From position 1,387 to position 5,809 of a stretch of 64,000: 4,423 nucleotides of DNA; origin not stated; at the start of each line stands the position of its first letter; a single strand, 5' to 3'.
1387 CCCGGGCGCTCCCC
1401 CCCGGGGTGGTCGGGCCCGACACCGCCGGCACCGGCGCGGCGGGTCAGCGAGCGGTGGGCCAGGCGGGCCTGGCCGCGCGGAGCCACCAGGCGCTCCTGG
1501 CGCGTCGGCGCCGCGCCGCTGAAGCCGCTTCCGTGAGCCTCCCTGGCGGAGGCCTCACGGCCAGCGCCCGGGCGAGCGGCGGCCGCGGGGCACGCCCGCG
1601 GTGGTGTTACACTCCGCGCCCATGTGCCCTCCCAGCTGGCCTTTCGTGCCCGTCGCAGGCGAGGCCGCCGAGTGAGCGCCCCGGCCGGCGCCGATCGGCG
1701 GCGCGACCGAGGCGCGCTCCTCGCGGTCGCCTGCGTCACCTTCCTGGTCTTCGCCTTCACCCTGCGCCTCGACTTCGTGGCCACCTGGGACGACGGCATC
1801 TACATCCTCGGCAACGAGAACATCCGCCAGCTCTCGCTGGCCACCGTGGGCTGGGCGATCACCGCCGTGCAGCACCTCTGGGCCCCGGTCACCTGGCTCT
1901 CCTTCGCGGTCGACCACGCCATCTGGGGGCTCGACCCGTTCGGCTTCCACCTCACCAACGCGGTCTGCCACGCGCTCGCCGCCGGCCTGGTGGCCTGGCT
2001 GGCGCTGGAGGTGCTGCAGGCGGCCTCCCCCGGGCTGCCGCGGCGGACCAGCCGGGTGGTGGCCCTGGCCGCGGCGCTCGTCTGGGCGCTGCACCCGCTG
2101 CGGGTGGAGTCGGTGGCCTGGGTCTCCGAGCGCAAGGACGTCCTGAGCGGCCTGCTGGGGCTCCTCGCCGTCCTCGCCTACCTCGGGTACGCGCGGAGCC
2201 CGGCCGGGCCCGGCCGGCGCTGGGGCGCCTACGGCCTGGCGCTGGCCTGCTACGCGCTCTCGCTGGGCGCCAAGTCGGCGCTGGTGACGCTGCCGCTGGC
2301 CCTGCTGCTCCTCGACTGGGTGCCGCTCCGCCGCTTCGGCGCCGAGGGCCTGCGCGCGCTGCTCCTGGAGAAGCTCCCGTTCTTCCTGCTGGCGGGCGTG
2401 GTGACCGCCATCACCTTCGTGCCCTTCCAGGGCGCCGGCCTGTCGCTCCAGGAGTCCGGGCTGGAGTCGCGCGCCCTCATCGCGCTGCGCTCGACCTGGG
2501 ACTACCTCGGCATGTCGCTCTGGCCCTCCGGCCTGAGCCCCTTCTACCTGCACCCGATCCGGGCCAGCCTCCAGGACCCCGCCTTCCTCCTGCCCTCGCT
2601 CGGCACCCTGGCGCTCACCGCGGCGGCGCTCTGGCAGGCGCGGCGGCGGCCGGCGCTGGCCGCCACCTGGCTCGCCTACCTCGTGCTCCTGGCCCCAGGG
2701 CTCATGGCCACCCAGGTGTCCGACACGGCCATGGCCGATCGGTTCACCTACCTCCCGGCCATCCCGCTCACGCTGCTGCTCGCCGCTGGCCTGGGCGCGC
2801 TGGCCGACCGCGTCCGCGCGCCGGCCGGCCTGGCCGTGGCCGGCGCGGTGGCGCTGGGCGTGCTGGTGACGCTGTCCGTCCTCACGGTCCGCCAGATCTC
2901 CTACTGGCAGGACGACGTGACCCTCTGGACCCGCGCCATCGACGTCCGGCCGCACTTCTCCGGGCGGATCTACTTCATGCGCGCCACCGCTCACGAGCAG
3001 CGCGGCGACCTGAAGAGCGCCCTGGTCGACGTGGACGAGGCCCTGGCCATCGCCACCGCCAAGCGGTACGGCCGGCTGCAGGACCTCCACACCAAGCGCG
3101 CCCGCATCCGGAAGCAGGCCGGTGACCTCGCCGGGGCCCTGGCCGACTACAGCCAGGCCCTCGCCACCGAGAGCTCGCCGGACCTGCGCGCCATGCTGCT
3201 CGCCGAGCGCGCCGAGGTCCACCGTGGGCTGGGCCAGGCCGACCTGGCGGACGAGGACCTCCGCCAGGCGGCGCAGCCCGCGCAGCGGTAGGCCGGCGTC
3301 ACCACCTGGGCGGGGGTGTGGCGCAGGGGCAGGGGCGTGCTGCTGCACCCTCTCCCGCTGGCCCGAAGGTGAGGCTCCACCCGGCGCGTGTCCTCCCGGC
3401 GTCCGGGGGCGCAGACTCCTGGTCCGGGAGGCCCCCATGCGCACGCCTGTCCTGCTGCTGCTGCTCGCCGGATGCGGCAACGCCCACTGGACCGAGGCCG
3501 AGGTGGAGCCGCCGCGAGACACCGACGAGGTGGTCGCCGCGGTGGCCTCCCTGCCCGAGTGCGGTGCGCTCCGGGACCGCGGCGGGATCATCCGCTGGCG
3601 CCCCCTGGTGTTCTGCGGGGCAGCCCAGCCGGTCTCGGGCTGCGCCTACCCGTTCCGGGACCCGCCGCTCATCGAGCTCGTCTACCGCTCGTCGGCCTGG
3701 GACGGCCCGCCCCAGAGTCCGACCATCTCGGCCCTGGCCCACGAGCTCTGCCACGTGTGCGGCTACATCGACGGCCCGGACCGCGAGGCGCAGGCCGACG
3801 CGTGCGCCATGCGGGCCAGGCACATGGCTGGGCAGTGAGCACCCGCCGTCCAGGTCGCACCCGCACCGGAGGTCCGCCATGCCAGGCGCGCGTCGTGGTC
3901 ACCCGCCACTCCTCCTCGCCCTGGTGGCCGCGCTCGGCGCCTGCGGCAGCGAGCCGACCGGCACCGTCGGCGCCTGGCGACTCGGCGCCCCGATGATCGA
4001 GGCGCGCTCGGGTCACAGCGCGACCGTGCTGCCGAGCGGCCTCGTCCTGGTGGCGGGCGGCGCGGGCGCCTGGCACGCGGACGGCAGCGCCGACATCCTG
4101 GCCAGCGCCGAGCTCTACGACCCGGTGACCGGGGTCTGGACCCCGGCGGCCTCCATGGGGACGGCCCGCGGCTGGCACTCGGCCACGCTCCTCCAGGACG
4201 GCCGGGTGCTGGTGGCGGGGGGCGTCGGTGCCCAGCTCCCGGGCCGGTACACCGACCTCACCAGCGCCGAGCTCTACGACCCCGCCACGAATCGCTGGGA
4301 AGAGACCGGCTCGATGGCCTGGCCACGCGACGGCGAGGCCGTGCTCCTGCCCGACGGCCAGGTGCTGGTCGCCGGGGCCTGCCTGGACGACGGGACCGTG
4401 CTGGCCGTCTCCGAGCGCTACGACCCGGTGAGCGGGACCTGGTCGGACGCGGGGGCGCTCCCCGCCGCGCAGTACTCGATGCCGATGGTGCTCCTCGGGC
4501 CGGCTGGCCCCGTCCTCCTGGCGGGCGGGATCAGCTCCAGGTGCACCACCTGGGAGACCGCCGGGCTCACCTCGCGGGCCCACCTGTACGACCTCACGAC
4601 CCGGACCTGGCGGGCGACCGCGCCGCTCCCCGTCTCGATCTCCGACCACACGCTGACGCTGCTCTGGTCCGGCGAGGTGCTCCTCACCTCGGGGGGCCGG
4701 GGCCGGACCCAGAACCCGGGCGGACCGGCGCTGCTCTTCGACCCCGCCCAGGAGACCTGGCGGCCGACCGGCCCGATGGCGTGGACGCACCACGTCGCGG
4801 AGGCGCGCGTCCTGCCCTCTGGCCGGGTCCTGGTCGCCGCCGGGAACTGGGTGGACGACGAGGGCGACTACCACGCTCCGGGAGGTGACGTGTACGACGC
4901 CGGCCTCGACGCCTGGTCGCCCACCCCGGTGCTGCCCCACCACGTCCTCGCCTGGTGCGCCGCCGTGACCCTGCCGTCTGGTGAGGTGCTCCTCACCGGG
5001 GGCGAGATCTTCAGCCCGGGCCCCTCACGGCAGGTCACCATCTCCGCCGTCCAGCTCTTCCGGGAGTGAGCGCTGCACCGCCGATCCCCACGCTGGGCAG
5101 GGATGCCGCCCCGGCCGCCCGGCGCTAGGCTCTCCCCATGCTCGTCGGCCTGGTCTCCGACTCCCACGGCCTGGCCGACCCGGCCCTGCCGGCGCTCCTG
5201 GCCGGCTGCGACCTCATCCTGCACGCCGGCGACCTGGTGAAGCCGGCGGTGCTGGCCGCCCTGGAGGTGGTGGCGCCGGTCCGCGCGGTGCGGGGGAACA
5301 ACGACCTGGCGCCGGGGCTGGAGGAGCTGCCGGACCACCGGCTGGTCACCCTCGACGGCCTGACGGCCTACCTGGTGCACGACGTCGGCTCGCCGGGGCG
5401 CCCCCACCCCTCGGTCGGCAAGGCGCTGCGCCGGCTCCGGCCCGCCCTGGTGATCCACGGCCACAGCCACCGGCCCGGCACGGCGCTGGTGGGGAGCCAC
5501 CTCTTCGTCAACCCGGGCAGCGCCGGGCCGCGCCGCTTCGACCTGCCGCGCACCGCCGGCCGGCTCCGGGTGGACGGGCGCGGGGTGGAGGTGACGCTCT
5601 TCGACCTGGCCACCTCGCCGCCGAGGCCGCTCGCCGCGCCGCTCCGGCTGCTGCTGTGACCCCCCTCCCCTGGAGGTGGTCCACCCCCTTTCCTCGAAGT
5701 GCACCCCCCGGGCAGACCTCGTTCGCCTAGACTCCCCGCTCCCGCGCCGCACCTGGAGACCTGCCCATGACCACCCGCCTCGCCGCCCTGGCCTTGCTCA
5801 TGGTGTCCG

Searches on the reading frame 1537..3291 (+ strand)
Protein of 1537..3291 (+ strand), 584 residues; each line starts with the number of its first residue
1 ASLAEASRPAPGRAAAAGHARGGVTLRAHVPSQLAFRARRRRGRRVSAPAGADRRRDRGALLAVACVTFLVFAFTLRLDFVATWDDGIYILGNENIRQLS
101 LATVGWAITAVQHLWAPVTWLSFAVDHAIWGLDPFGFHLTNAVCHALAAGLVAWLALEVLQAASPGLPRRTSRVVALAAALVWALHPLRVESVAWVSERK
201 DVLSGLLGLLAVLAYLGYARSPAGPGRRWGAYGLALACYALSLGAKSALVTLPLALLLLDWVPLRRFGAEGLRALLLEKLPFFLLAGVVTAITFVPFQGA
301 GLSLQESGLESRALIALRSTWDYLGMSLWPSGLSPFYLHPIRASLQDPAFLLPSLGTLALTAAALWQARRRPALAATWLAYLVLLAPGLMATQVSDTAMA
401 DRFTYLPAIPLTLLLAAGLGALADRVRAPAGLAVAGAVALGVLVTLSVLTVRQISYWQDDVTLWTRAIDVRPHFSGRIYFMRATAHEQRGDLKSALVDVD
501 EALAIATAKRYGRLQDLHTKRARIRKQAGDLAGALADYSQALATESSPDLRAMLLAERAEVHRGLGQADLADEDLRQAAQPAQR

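Call 41: search_protein_families(library=pfam, proteins=[window:1537-3291:+], max_evalue=0.001)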
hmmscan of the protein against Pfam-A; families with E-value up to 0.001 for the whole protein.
window:1537-3291:+ (584 aa): 2 families
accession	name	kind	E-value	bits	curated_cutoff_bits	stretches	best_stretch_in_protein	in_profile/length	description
PF00515.34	TPR_1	-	4.7e-05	23.5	27.8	0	477-505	2-30/34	Tetratricopeptide repeat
PF07719.23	TPR_2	-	0.00026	21.3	27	0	477-506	2-31/34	Tetratricopeptide repeat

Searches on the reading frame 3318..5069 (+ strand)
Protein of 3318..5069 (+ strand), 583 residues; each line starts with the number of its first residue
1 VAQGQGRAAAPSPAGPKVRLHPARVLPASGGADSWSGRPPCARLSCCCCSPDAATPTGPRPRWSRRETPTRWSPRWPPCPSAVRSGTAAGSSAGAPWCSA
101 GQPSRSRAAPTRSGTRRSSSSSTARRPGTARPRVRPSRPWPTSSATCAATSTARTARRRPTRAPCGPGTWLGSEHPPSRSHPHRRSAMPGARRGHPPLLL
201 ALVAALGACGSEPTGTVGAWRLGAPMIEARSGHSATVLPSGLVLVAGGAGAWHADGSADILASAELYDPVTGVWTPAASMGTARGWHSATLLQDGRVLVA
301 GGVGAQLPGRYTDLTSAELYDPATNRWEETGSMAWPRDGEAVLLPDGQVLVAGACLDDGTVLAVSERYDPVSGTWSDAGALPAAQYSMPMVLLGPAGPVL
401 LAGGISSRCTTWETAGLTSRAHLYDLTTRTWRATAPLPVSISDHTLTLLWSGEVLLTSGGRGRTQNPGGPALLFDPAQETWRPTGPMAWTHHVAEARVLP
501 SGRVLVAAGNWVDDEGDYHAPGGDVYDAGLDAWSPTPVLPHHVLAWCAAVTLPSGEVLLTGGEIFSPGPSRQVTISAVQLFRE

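Call 41: search_protein_families(library=pfam, proteins=[window:3318-5069:+], max_evalue=0.001)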
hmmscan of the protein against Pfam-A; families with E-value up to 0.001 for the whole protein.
window:3318-5069:+ (583 aa): 9 families
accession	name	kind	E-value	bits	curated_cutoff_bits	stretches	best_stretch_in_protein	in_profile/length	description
PF13418.12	Kelch_4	-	1.2e-23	83.2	21.6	2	283-333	1-47/49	Galactose oxidase, central domain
PF13964.12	Kelch_6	-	2e-21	75.6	25.3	2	287-333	4-46/50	Kelch motif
PF01344.31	Kelch_1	-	8.6e-21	73.6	20.1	2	229-281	1-46/46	Kelch motif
PF07646.21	Kelch_2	-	8.6e-15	54.3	21.3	0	231-281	2-48/48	Kelch motif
PF24981.1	Beta-prop_ATRN-LZTR1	-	1.6e-11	44.5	50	1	226-331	144-252/289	Attractin/LZTR1 beta-propeller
PF13415.12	Kelch_3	-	3.6e-11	43.4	22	1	243-291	4-47/48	Galactose oxidase, central domain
PF24681.1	Kelch_KLHDC2_KLHL20_DRC7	-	6.2e-11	42.5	50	1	227-378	48-194/221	KLHDC2/KLHL20/DRC7 Kelch-repeats domain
PF25210.1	Kelch_FKB95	-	6.2e-08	33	70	0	261-328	57-121/268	FKB95, Kelch-repeats domain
PF24996.1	NANM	-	6.3e-06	25.7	45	0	319-385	170-239/350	N-acetylneuraminate epimerase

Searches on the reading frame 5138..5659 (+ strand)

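Call 41: search_protein_families(library=pfam, proteins=[window:5138-5659:+], max_evalue=0.001)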
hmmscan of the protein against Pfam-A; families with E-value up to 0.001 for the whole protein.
window:5138-5659:+ (173 aa): 2 families
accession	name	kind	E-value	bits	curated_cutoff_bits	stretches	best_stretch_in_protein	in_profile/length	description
PF12850.12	Metallophos_2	-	1.4e-32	113.3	27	1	1-146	1-152/154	Calcineurin-like phosphoesterase superfamily domain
PF00149.33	Metallophos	-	2e-06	28.8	21.5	0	1-61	1-72/191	Calcineurin-like phosphoesterase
